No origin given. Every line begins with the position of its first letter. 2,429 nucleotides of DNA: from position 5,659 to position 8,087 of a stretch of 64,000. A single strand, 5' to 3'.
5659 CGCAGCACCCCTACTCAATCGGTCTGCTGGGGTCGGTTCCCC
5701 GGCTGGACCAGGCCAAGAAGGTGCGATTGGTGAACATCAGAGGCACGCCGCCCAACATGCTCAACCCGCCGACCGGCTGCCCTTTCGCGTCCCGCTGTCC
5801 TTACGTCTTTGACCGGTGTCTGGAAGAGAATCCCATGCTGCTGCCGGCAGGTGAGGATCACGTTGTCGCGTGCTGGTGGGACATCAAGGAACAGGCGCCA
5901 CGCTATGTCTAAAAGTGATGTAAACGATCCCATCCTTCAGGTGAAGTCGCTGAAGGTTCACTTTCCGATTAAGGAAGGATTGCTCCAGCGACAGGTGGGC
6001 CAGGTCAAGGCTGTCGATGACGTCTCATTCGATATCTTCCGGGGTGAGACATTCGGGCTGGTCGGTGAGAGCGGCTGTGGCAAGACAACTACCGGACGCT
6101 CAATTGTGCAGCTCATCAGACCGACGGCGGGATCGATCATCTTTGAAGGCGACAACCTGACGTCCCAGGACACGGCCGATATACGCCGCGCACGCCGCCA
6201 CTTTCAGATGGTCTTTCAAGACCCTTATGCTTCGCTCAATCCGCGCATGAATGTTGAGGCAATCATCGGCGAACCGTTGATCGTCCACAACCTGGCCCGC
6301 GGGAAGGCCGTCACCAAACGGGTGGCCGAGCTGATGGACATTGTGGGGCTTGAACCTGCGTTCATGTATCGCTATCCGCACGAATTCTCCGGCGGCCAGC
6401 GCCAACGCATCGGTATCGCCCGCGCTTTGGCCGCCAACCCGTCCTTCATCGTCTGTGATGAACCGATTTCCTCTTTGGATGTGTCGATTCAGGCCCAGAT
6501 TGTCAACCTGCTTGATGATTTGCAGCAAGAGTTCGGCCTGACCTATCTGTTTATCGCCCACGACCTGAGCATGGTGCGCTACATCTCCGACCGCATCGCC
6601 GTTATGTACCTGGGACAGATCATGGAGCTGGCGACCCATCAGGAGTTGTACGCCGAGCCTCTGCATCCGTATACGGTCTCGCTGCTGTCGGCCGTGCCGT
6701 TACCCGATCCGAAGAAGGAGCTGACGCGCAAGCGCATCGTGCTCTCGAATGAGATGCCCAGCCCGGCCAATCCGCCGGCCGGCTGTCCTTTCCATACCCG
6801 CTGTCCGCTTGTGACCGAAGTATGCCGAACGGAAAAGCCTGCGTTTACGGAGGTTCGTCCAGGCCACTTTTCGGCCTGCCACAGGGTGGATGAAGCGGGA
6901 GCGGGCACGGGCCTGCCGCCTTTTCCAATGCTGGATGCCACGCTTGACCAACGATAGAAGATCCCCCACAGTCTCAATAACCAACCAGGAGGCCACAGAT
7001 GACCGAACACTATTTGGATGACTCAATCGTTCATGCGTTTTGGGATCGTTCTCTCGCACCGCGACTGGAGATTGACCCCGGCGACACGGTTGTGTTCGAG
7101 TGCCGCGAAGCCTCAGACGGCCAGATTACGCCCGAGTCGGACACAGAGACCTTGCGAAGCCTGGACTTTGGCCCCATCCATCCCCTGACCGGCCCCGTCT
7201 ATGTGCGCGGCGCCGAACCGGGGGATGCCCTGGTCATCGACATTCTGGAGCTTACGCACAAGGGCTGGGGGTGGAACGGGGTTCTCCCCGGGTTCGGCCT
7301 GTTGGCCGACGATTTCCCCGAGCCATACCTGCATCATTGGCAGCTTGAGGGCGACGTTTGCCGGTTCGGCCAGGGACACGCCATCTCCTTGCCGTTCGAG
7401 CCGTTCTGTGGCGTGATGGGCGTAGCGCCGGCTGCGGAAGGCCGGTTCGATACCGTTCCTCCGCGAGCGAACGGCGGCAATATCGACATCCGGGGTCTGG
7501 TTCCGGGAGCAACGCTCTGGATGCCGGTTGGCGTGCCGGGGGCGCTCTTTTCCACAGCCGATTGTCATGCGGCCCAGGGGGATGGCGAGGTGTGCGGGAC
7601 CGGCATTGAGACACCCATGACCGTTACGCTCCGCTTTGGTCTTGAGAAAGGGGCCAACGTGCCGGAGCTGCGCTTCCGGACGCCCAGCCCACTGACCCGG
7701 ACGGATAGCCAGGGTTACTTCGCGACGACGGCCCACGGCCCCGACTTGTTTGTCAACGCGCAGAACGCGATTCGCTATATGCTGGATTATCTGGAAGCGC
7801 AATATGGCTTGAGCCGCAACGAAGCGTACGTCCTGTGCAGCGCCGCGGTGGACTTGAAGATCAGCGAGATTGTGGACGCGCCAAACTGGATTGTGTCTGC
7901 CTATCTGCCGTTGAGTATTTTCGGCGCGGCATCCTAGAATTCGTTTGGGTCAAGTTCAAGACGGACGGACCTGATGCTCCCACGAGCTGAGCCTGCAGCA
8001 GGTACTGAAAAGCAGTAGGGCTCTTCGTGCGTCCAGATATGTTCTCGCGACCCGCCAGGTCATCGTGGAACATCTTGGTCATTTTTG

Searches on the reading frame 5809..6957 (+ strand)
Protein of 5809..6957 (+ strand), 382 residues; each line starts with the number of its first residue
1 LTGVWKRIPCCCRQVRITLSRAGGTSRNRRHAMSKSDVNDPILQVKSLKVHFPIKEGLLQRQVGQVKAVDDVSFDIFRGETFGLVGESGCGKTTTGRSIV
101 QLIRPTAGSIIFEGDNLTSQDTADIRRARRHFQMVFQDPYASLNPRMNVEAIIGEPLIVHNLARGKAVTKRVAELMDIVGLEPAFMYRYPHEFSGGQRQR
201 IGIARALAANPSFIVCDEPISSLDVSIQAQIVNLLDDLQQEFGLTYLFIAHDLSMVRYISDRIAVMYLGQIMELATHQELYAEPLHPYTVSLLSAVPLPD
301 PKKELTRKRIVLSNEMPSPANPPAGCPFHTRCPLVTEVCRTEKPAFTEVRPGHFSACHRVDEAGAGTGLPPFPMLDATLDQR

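Call 76: search_protein_families(library=pfam, max_evalue=0.00001, proteins=[window:5809-6957:+])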
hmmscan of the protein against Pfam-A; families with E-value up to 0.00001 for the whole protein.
window:5809-6957:+ (382 aa): 2 families
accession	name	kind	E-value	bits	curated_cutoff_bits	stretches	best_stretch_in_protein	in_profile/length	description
PF00005.33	ABC_tran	-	6.1e-31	108.3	25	1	70-220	2-136/137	ABC transporter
PF08352.17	oligo_HPY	-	1.4e-16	61.1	27.1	1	272-339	1-65/65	Oligopeptide/dipeptide transporter, C-terminal region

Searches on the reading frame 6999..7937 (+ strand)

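Call 76: search_protein_families(library=pfam, max_evalue=0.00001, proteins=[window:6999-7937:+])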
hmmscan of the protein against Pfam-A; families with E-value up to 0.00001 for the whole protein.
window:6999-7937:+ (312 aa): 1 family
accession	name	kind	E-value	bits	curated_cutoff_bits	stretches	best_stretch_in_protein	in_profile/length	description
PF03069.20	FmdA_AmdA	-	4.1e-65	220.6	27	2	150-308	201-371/373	Acetamidase/Formamidase family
